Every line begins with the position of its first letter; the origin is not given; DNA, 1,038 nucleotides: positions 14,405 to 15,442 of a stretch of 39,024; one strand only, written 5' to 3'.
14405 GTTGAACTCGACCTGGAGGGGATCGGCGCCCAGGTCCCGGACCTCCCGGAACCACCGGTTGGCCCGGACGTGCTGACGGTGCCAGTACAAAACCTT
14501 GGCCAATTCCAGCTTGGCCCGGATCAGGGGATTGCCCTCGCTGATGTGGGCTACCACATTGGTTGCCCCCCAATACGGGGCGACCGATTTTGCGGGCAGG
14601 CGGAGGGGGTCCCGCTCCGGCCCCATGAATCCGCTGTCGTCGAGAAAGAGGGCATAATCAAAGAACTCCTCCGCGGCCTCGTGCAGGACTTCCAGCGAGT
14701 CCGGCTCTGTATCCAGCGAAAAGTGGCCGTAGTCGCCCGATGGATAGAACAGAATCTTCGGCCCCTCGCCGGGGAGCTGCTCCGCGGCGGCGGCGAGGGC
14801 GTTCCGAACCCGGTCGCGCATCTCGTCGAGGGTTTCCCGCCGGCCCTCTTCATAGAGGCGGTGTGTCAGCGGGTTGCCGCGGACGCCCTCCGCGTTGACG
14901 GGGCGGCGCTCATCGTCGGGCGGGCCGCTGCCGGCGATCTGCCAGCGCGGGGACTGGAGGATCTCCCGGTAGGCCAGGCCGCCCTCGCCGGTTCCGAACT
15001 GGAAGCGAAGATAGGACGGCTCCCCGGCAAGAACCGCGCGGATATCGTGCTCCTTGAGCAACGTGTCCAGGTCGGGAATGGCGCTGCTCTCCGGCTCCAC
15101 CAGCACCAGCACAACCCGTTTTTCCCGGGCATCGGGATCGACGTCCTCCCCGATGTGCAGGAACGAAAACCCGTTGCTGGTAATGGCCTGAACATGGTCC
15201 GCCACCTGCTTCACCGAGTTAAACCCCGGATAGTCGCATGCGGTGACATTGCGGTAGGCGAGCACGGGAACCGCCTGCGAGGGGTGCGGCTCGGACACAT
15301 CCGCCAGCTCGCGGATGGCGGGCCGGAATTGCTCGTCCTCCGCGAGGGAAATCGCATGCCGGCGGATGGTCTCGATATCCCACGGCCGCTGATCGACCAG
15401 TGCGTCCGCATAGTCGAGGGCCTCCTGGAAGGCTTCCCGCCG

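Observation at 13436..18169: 1,577-aa TPR-porin with a deacetylase-like module spliced into the TPR superhelix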

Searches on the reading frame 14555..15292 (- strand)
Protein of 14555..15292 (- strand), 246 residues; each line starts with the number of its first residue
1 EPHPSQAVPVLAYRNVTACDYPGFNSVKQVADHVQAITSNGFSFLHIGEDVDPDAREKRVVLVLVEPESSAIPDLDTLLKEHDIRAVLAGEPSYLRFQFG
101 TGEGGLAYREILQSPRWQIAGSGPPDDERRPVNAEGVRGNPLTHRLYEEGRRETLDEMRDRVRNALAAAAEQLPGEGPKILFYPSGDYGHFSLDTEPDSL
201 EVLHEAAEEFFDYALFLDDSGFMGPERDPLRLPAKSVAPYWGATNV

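Call 32: search_solved_structures(query=A3, max_evalue=10, show_alignments=3)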
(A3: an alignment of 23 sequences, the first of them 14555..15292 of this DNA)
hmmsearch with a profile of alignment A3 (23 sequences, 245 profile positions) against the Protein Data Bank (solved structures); distinct sequences matched with E-value up to 10: 7.
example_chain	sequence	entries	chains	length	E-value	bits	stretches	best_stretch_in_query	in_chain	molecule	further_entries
4u10_A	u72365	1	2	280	4.1e-11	46.1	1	21-204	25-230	Poly-beta-1,6-N-acetyl-D-glucosamine N-deacetylase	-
6go1_A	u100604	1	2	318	0.00012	24.9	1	4-124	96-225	Polysaccharide deacetylase-like protein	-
4v33_A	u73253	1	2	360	0.019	17.7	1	4-123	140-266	POLYSACCHARIDE DEACETYLASE-LIKE PROTEIN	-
4hd5_A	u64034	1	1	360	0.021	17.6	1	5-125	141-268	Polysaccharide deacetylase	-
7bqr_A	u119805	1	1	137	0.31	13.7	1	66-137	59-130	Mussoc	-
5bu6_A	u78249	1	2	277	0.51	13.1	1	105-185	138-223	BpsB (PgaB), Poly-beta-1,6-N-acetyl-D-glucosamine N-deacetylase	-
22lx_A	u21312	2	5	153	0.54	13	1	50-86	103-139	De novo designed SP11-like protein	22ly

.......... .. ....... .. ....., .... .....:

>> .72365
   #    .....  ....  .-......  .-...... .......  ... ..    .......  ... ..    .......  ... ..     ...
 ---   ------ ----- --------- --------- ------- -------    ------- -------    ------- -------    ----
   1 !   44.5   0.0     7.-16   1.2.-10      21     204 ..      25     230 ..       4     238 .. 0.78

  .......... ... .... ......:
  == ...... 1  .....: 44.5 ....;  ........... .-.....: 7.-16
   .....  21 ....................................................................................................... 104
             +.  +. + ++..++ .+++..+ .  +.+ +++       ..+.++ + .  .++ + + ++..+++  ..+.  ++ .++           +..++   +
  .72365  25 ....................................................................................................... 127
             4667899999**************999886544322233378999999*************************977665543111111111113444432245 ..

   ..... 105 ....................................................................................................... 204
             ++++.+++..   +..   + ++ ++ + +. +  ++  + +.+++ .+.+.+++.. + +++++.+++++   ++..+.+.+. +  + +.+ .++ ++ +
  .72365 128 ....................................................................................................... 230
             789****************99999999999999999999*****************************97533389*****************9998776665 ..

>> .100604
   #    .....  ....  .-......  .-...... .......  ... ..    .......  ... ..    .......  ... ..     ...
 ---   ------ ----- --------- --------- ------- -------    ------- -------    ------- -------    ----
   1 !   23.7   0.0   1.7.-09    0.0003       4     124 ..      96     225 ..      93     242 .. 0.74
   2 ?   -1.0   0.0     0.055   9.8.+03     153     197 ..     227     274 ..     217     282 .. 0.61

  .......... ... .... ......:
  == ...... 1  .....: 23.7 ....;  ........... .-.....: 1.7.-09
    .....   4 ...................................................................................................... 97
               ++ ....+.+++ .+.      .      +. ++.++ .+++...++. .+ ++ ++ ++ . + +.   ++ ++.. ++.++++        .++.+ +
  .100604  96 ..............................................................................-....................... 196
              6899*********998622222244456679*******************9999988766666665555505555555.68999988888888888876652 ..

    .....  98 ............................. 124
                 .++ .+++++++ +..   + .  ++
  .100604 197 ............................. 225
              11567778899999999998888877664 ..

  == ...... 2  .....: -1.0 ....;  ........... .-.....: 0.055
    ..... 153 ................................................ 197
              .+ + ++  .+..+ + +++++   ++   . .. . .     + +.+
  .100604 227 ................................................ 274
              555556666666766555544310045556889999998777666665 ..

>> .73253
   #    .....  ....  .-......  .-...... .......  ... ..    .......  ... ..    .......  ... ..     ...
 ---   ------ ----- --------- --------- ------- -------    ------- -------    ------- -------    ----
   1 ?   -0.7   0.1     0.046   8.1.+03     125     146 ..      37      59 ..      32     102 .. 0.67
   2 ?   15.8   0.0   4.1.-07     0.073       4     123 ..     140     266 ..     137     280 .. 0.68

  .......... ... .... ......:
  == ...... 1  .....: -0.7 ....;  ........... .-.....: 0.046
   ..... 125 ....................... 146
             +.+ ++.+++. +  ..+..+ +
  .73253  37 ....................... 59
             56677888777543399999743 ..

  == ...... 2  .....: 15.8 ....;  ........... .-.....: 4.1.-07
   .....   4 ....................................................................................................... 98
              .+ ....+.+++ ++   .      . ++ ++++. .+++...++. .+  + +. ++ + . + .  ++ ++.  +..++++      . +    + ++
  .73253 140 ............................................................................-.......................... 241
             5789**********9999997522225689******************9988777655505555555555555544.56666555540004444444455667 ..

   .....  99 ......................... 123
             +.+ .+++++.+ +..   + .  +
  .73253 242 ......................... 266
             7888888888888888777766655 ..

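Call 56: search_protein_representatives(alignment_id=A3)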
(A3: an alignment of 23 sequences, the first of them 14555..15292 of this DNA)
Query: 23 sequences, 245 profile positions. Proteins with E-value up to 0.001 (for the whole library): 1171; up to 1e-10: 503; up to 1e-30: 46. The best 150 are listed.
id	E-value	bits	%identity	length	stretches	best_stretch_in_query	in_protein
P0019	1.6e-97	342.2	-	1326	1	2-245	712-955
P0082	2.7e-91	321.8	-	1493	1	3-245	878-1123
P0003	9.4e-91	320.1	-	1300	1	2-243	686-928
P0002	9.2e-87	307.0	-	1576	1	3-244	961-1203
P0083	2.2e-86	305.8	-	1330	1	2-245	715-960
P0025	2.3e-85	302.4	-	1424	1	4-245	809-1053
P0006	1.5e-82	293.2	-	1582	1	8-245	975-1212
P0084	2.0e-79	283.0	-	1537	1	2-245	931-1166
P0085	1.5e-78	280.1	-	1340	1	2-245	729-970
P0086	3.8e-78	278.8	-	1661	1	2-245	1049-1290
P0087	4.3e-78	278.6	-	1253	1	4-244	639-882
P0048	3.1e-77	275.8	-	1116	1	2-242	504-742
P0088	3.2e-77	275.8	-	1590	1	3-245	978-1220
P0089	4.2e-76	272.1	-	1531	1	2-245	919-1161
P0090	1.6e-75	270.2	-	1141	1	3-244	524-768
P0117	2.3e-32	128.9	-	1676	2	3-244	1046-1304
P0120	3.5e-30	121.7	-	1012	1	4-230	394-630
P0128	6.3e-23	98.0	-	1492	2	7-243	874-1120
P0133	6.3e-20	88.1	-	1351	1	6-231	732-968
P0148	6.9e-19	84.7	-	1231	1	4-244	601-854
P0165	5.3e-18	81.8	-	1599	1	5-245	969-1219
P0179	2.3e-17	79.7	-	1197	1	6-224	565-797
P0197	1.2e-16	77.3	-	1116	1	3-243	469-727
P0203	1.7e-16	76.9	-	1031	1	3-192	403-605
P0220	4.3e-16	75.6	-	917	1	6-244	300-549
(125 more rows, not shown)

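Call 63: list_cluster_members(proteins=[P0133, P0128, P0197, P0203, P0220, P0179, P0117, P0120, P0165, P0148])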
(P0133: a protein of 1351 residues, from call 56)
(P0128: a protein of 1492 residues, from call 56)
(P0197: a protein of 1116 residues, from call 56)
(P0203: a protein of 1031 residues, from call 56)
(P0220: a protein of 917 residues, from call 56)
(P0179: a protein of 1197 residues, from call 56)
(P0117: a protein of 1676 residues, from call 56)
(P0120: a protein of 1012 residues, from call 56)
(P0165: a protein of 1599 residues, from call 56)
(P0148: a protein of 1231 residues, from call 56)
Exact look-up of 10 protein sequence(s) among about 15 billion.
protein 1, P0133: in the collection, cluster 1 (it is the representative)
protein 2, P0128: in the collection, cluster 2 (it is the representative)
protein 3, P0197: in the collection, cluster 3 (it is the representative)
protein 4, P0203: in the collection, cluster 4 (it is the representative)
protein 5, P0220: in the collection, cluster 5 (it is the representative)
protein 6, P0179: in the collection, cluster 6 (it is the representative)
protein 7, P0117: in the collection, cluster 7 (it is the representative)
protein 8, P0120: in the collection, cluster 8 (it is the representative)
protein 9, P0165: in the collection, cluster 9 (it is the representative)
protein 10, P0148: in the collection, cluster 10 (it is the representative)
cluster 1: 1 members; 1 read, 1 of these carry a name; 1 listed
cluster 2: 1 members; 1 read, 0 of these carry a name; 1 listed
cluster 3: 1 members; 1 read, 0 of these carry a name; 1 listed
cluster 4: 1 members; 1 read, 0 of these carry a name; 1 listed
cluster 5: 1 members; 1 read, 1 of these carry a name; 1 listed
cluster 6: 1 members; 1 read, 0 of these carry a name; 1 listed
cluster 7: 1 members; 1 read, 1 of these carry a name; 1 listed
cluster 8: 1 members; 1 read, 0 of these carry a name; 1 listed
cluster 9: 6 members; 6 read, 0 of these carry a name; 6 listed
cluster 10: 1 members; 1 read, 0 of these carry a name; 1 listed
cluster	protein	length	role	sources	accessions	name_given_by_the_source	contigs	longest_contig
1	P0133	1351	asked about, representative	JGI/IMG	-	tetratricopeptide (TPR) repeat protein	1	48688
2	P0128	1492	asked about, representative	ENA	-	-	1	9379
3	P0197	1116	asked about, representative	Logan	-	-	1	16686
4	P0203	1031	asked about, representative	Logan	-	-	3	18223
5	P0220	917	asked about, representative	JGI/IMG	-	tetratricopeptide (TPR) repeat protein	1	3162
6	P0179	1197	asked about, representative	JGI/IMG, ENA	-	-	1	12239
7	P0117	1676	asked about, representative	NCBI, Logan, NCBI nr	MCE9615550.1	MAG: tetratricopeptide repeat protein [Lentisphaerae bacterium] | tetratricopeptide repeat protein [Lentisphaerota bacterium]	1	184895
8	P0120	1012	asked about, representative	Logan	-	-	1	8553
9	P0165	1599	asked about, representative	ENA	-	-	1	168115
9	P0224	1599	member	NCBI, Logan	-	-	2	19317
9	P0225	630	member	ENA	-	-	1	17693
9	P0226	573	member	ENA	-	-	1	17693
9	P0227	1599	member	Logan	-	-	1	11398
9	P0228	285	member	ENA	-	-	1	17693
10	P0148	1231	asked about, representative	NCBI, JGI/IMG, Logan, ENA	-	-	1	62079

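Call 64: find_encoding_contigs(protein=P0148, flank=7000, max_places=1)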
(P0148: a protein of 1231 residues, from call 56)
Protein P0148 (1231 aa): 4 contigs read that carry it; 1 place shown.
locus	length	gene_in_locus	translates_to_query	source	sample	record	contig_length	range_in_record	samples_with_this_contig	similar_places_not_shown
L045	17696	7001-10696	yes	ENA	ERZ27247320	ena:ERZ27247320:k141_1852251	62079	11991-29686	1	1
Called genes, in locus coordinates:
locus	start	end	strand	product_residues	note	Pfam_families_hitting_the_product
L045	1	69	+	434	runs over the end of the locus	PF02321:OEP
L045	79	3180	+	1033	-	PF00873:ACR_tran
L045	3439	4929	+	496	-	PF13506:Glyco_transf_21, PF00535:Glycos_transf_2, PF10111:Glyco_tranf_2_2, PF13641:Glyco_tranf_2_3, PF03142:Chitin_synth_2, PF01644:Chitin_synth_1, PF13632:Glyco_trans_2_3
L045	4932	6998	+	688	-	PF01522:Polysacc_deac_1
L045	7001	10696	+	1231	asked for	PF13432:TPR_16 (weak), PF13414:TPR_11, PF14559:TPR_19 (weak), PF13429:TPR_15 (weak), PF13414:TPR_11, PF23914:TPR_CcmH_CycH (weak), PF14559:TPR_19, PF01522:Polysacc_deac_1, +20 more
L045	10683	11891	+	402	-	PF00704:Glyco_hydro_18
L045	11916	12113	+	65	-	PF18993:Rv0078B (weak)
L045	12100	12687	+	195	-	-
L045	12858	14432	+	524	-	PF13424:TPR_12 (faint), PF00515:TPR_1 (faint), PF07719:TPR_2 (faint), PF13176:TPR_7 (faint), PF13181:TPR_8 (faint), PF13428:TPR_14 (faint), PF13432:TPR_16 (faint), PF14559:TPR_19 (faint), +1 more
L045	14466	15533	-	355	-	PF00487:FA_desaturase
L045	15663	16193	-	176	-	PF13505:OMP_b-brl (weak)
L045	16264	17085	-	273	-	PF00912:Transgly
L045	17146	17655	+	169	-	PF08534:Redoxin, PF00578:AhpC-TSA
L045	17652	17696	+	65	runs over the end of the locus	PF13380:CoA_binding_2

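Call 65: find_encoding_contigs(protein=P0133, flank=7000, max_places=1)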
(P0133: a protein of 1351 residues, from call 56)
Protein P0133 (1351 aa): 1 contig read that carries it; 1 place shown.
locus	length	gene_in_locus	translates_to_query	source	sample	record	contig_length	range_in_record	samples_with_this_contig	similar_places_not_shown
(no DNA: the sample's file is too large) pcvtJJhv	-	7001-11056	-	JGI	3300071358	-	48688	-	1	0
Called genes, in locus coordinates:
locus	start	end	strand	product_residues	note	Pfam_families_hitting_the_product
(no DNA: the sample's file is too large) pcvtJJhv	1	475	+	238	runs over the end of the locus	PF08889:WbqC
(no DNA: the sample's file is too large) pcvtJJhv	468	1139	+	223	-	PF02585:PIG-L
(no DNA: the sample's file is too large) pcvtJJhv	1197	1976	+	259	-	PF12804:NTP_transf_3, PF02348:CTP_transf_3 (weak)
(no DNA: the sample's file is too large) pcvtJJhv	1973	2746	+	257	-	PF01464:SLT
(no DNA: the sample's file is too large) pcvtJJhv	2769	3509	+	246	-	PF00072:Response_reg, PF00486:Trans_reg_C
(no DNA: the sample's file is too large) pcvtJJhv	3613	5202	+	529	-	PF13506:Glyco_transf_21 (weak), PF00535:Glycos_transf_2, PF10111:Glyco_tranf_2_2 (faint), PF13641:Glyco_tranf_2_3, PF01644:Chitin_synth_1 (weak), PF03142:Chitin_synth_2, PF13632:Glyco_trans_2_3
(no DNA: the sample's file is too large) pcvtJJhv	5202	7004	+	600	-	-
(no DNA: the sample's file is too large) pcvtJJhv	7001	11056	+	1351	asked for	PF13429:TPR_15 (weak), PF14559:TPR_19 (weak), PF13429:TPR_15 (weak), PF12895:ANAPC3, PF13432:TPR_16, PF14559:TPR_19, PF13429:TPR_15, PF01522:Polysacc_deac_1, +26 more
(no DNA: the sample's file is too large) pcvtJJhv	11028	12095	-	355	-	PF00704:Glyco_hydro_18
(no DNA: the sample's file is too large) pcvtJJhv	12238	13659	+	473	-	PF03446:NAD_binding_2, PF03721:UDPG_MGDP_dh_N, PF00984:UDPG_MGDP_dh, PF03720:UDPG_MGDP_dh_C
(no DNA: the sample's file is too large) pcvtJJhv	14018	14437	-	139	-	PF00072:Response_reg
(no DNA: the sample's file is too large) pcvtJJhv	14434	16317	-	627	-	PF13522:GATase_6, PF13537:GATase_7, PF01380:SIS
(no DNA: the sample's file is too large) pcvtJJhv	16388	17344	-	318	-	-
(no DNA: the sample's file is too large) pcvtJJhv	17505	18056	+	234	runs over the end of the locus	PF00486:Trans_reg_C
